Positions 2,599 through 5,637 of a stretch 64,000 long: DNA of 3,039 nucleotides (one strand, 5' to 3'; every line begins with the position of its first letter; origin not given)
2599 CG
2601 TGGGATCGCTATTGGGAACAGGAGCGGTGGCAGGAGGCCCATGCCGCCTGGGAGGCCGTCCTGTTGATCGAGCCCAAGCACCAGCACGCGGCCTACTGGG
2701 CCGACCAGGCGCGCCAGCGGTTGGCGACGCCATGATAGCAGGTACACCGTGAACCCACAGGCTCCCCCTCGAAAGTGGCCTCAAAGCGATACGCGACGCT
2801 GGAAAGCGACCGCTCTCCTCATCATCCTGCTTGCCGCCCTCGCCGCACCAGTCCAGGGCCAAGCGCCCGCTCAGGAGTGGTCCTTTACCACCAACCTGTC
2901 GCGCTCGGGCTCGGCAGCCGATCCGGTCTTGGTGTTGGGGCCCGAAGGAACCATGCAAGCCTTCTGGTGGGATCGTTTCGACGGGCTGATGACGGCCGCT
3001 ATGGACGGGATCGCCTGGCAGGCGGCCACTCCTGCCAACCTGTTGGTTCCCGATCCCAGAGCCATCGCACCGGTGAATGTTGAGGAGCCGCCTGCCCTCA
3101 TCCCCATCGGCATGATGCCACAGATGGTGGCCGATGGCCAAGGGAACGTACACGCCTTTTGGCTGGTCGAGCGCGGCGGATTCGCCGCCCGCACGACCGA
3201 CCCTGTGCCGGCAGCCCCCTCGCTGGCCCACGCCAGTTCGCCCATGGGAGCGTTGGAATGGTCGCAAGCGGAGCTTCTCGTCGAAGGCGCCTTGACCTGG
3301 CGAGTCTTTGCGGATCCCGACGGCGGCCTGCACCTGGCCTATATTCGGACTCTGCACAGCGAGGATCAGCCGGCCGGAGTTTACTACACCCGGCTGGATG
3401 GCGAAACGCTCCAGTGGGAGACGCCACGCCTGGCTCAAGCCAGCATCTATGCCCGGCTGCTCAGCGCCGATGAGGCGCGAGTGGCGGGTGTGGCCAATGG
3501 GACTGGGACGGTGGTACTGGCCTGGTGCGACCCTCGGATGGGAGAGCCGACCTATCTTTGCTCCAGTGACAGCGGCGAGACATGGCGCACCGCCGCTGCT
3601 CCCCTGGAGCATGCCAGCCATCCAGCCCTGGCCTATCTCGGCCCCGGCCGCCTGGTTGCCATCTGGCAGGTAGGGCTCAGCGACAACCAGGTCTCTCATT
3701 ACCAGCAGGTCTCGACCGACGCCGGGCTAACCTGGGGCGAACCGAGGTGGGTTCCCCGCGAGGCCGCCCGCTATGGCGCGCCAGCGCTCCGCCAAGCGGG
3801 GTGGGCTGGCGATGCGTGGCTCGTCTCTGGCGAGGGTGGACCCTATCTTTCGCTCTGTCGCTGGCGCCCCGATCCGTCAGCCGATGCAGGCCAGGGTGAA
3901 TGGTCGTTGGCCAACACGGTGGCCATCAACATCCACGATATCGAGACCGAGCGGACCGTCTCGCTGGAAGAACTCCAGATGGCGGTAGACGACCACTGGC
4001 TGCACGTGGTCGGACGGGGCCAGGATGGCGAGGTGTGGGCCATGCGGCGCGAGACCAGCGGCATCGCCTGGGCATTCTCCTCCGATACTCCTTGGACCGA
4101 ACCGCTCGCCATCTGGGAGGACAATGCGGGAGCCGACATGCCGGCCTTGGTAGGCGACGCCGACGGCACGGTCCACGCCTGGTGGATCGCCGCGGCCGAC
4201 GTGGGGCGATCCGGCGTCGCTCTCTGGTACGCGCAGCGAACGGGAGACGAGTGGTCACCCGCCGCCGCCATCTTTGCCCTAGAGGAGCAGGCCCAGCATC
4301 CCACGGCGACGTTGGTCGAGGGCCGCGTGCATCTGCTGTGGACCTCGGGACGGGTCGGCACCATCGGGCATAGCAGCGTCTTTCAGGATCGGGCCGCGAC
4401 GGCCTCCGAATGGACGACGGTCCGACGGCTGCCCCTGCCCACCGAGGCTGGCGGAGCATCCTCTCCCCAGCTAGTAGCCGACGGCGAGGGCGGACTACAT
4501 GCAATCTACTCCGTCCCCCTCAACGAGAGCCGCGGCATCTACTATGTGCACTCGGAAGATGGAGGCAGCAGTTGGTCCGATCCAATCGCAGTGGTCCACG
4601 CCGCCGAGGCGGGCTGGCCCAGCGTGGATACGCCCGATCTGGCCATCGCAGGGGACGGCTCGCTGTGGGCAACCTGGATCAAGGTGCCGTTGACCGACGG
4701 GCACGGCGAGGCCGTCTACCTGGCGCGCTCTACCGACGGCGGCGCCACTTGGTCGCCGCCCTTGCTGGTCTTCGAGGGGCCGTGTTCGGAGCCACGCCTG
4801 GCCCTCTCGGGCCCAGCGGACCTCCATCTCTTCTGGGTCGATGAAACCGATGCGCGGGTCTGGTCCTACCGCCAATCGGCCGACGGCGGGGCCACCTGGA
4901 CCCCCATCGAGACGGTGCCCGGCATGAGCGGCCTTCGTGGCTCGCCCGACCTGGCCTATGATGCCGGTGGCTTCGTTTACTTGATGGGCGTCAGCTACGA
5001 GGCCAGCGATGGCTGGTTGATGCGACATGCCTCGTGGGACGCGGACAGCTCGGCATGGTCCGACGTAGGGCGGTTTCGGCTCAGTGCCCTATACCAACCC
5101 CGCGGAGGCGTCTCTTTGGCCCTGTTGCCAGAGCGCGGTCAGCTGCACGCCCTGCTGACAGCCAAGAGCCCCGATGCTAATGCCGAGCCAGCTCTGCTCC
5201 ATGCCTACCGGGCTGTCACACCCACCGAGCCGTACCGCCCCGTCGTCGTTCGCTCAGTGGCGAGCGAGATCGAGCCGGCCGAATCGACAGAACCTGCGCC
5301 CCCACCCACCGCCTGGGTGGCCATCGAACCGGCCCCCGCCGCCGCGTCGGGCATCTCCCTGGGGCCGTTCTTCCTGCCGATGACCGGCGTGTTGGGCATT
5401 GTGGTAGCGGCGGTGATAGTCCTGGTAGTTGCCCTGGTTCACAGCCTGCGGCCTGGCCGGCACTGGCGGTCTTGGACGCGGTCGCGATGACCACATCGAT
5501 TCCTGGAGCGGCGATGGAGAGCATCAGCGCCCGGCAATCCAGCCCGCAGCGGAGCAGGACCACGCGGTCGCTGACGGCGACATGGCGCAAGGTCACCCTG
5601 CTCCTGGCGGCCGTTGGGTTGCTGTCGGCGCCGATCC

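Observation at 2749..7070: Two tandem membrane-anchored BNR/Asp-box (sialidase-like) paralogs embedded in a glycan-assembly locus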

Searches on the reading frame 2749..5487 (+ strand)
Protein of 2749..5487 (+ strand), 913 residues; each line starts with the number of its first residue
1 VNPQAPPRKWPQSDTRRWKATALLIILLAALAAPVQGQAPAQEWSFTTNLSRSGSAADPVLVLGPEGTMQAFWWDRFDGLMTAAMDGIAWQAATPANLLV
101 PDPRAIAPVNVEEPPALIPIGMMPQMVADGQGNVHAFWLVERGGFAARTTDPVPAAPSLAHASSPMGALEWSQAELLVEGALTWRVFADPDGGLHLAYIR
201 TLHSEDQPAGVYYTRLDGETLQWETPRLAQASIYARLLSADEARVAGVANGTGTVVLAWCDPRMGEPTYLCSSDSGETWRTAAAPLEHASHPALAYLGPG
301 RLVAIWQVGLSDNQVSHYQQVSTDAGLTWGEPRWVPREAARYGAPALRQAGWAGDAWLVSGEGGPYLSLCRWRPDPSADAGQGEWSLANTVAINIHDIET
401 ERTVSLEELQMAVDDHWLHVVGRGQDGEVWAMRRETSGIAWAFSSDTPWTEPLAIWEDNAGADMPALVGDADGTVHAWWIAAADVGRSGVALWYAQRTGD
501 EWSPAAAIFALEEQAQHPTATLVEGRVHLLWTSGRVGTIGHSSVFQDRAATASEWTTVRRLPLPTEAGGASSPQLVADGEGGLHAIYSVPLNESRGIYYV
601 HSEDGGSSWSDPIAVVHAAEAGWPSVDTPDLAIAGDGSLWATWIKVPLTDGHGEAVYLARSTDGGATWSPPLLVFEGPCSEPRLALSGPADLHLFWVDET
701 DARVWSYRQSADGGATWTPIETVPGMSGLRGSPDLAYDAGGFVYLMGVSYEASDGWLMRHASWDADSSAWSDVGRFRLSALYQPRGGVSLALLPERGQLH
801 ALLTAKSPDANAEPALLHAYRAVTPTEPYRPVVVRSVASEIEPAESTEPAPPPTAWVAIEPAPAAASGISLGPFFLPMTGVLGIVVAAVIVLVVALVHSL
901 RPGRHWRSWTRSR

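Call 3: search_protein_families(library=pfam, proteins=[window:2749-5487:+], max_evalue=0.01)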
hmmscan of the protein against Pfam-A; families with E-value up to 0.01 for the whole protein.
window:2749-5487:+ (913 aa): 3 families
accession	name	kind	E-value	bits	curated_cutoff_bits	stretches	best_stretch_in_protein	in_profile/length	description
PF13088.12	BNR_2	-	3.8e-13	49.9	31.4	4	186-335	56-204/277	BNR repeat-like domain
PF02012.26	BNR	-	3.5e-07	29.7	27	0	660-670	2-12/12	BNR/Asp-box repeat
PF04616.20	Glyco_hydro_43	-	1.7e-05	24.7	32.2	1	592-675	90-171/288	Glycosyl hydrolases family 43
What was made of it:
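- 2749..5490 (+): Gene A: 913-aa two-propeller BNR/Asp-box ectoprotein. BNR_2 49.9 bits (call 3).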

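Call 7: search_protein_families(library=ncbifam, proteins=[window:2749-5487:+], max_evalue=0.01)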
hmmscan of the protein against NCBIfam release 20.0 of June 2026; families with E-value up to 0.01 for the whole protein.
window:2749-5487:+ (913 aa): 1 family
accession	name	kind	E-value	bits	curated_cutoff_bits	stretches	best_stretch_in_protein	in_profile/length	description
NF045728.1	glycosyl_F510_1955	equivalog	0.0039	16.5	175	0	658-722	74-132/246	F510_1955 family glycosylhydrolase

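Call 8: search_solved_structures(query=window:2749-5487:+, max_evalue=1)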
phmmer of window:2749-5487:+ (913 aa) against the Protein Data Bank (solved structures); distinct sequences matched with E-value up to 1: 15.
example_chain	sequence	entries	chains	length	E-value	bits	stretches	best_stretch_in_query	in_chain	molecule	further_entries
8t26_A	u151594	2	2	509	5e-05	24.9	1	591-682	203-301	Sialidase, putative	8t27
8feb_A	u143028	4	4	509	5e-05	24.9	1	591-682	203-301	Sialidase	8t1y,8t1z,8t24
8gn6_C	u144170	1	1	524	8.3e-05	24.2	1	591-682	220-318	Sialidase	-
8gn6_A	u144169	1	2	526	8.4e-05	24.2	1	591-682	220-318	Sialidase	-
1eur_A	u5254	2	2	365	0.0045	18.5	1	618-692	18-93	SIALIDASE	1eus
6mrv_B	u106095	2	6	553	0.017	16.5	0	635-677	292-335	Sialidase26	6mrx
6myv_A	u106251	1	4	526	0.018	16.5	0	635-677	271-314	Sialidase26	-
4xma_A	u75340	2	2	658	0.047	15.1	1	257-336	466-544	Sialidase B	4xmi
4xe9_A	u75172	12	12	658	0.086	14.2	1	262-336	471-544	Sialidase B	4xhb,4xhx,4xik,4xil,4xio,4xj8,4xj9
4xog_A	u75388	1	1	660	0.086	14.2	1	262-336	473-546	Sialidase B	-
4xyx_A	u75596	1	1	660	0.086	14.2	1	262-336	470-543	Sialidase B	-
2jkb_A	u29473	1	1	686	0.094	14.1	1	262-336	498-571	SIALIDASE B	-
2vw0_A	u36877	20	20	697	0.097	14.1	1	262-336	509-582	SIALIDASE B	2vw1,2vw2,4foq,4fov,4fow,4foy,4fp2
9db6_A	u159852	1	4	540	0.24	12.8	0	635-677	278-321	BNR/Asp-box repeat protein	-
4x47_A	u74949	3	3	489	0.97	10.8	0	575-672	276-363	Anhydrosialidase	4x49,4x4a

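Call 22: find_homologous_proteins(query=window:2749-5487:+, max_evalue=0.001)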
Query window:2749-5487:+ (913 aa): 24 proteins with E <= 0.001 among 8000 candidates.
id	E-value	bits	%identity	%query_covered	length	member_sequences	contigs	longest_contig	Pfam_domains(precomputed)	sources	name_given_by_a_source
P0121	0.0e+0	2082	100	100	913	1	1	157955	PF02012.27,PF04616.21,PF13088.13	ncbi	-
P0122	0.0e+0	1782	85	100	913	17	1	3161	PF13088.13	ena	-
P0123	0.0e+0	1282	64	98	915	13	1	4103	PF02012.27,PF13088.13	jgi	-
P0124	0.0e+0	1068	55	96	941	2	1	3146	PF15892.12,PF04616.21,PF13088.13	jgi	-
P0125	1.3e-227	777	45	96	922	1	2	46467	PF13088.13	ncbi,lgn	-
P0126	2.5e-188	647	37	96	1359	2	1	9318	PF02012.27,PF13088.13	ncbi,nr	ncbi:MAG: hypothetical protein GX552_00450 [Chloroflexi bacterium]|nr:hypothetical protein [Chlorofl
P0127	1.1e-169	585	34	94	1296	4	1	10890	PF15892.12,PF02012.27,PF13088.13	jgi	-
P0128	2.3e-146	508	33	94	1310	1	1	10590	PF15892.12,PF02012.27,PF13088.13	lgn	-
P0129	1.1e-140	489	37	88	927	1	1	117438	PF15892.12,PF13088.13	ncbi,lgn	-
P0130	1.7e-133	465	32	83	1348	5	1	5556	PF15892.12,PF13088.13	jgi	jgi:hypothetical protein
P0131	1.3e-123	432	33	83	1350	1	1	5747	PF15892.12,PF13088.13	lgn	-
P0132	2.7e-121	425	35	95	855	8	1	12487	PF15892.12,PF13088.13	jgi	jgi:uncharacterized protein (DUF736 family)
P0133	1.1e-120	423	31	93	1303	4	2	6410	PF15892.12,PF02012.27,PF13088.13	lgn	-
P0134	2.2e-113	399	30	87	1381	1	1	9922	PF15892.12,PF02012.27,PF13088.13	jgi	jgi:hypothetical protein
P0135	4.6e-109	384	34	88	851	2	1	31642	PF02012.27,PF13088.13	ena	-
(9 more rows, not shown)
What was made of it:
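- Checked: A runs 2749-5490 on the + strand, GTG start, 913 aa. This is the same start as the NCBI protein P0121 (100% identity and coverage, call 22).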

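Call 24: find_encoding_contigs(protein=P0129, flank=10000, max_places=2)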
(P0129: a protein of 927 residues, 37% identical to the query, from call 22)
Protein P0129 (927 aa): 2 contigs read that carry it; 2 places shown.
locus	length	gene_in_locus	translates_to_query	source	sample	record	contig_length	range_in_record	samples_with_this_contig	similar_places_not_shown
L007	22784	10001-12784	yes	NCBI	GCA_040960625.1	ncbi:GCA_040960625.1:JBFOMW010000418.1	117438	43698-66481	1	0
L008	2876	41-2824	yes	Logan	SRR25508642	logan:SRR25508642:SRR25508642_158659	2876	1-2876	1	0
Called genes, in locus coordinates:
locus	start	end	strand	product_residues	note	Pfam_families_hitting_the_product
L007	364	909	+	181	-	PF02357:NusG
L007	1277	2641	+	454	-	PF13727:CoA_binding_3, PF02397:Bac_transf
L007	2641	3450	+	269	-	PF00132:Hexapep, PF14602:Hexapep_2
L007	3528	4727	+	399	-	PF00535:Glycos_transf_2, PF10111:Glyco_tranf_2_2 (weak), PF13641:Glyco_tranf_2_3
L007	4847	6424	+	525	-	PF04055:Radical_SAM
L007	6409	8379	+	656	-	PF04932:Wzy_C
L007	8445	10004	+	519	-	-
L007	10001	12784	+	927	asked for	PF15892:BNR_4 (faint), PF13088:BNR_2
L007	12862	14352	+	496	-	PF13088:BNR_2 (faint), PF02012:BNR (faint)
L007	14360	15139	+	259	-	PF01061:ABC2_membrane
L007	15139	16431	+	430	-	PF00005:ABC_tran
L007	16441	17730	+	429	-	PF13641:Glyco_tranf_2_3, PF00535:Glycos_transf_2, PF10111:Glyco_tranf_2_2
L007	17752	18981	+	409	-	PF13439:Glyco_transf_4, PF20706:GT4-conflict (weak), PF00534:Glycos_transf_1, PF13692:Glyco_trans_1_4, PF13524:Glyco_trans_1_2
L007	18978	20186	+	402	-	PF13439:Glyco_transf_4, PF13579:Glyco_trans_4_4, PF13524:Glyco_trans_1_2 (faint), PF20706:GT4-conflict, PF00534:Glycos_transf_1, PF13692:Glyco_trans_1_4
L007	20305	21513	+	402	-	PF13439:Glyco_transf_4, PF13579:Glyco_trans_4_4, PF00534:Glycos_transf_1, PF13692:Glyco_trans_1_4, PF13524:Glyco_trans_1_2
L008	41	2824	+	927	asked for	PF15892:BNR_4 (faint), PF13088:BNR_2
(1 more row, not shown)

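Call 25: find_encoding_contigs(protein=P0127, flank=10000, max_places=2)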
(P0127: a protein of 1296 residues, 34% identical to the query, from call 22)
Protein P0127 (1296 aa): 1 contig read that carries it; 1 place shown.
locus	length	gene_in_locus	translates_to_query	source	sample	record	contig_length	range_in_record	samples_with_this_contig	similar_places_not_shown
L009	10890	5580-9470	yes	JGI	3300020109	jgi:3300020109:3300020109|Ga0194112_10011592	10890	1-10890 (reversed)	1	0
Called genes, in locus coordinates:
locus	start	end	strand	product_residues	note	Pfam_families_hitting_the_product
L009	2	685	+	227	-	?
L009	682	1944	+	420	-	PF00535:Glycos_transf_2, PF10111:Glyco_tranf_2_2 (weak), PF13641:Glyco_tranf_2_3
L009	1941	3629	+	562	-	PF04055:Radical_SAM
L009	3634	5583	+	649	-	PF04932:Wzy_C, PF14559:TPR_19 (weak)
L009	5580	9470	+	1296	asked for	PF15892:BNR_4 (faint), PF13088:BNR_2, PF02012:BNR (faint), PF13088:BNR_2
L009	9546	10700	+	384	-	PF01467:CTP_transf_like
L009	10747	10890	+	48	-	?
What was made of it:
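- Overlaps between A and the upstream membrane-protein gene (calls 24, 25).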

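Call 50: predict_structure(alignment_id=A2)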
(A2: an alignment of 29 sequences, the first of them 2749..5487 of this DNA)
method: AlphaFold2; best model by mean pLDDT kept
length: 913 residues; sequences in the alignment: 29
mean_pLDDT: 80.7   pTM: 0.52
mean pLDDT of the five models: 80.7, 79.6, 79.4, 79.0, 78.0
residues with pLDDT >= 90: 347; 70-90: 386; 50-70: 88; < 50: 92
segments of 3 or more residues with pLDDT < 50: 1-12, 30-42, 146-153, 377-380, 438-446, 836-865, 901-913
pLDDT, mean of each block of 10 residues (from residue 1): 38 63 71 35 70 93 88 94 89 92 65 77 92 92 51 66 93 89 91 92 90 87 92 88 89 90 80 93 81 86 86 78 88 80 81 78 86 61 69 78 83 86 92 70 54 77 83 90 70 88 86 86 92 89 93 92 90 92 95 94 92 95 94 90 90 92 93 95 87 93 89 88 87 90 92 81 83 76 83 90 76 77 79 50 42 41 51 64 80 74 43 34
secondary structure, 60 per line:
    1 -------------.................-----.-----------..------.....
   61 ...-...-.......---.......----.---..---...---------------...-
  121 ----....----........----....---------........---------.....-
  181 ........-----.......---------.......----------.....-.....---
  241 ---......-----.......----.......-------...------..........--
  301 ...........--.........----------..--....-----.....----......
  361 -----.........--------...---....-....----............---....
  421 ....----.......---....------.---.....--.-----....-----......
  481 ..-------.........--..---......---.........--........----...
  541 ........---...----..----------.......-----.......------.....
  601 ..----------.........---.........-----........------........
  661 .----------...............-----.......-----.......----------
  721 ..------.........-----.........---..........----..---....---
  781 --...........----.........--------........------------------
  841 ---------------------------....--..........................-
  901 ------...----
elements in order (helices of 4 or more, strands of 3 or more residues): H14-30 E56-63 E69-75 E79-85 E99-101 E117-119 E125-128 E133-140 H145-148 E158-165 E175-179 E181-188 E194-200 E210-216 E227-231 H233-237 E244-249 E255-261 E266-272 E280-282 E289-298 E301-311 E314-322 H337-340 E346-350 E355-360 E366-374 E383-385 E389-392 E394-397 E402-413 E417-424 E429-435 H439-442 E453-457 E466-469 E475-482 E490-498 E506-511 E515-523 E526-533 E538-545 E571-577 E583-589 E596-602 E613-617 H618-621 E625-633 E639-646 E653-661 E672-686 E692-698 E704-710 E729-737 E743-751 E755-764 E774-777 E783-793 E798-806 E815-822 E868-871 E874-877 H878-899
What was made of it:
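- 2749..5490 (+): AF2 pLDDT 80.7 (call 50).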
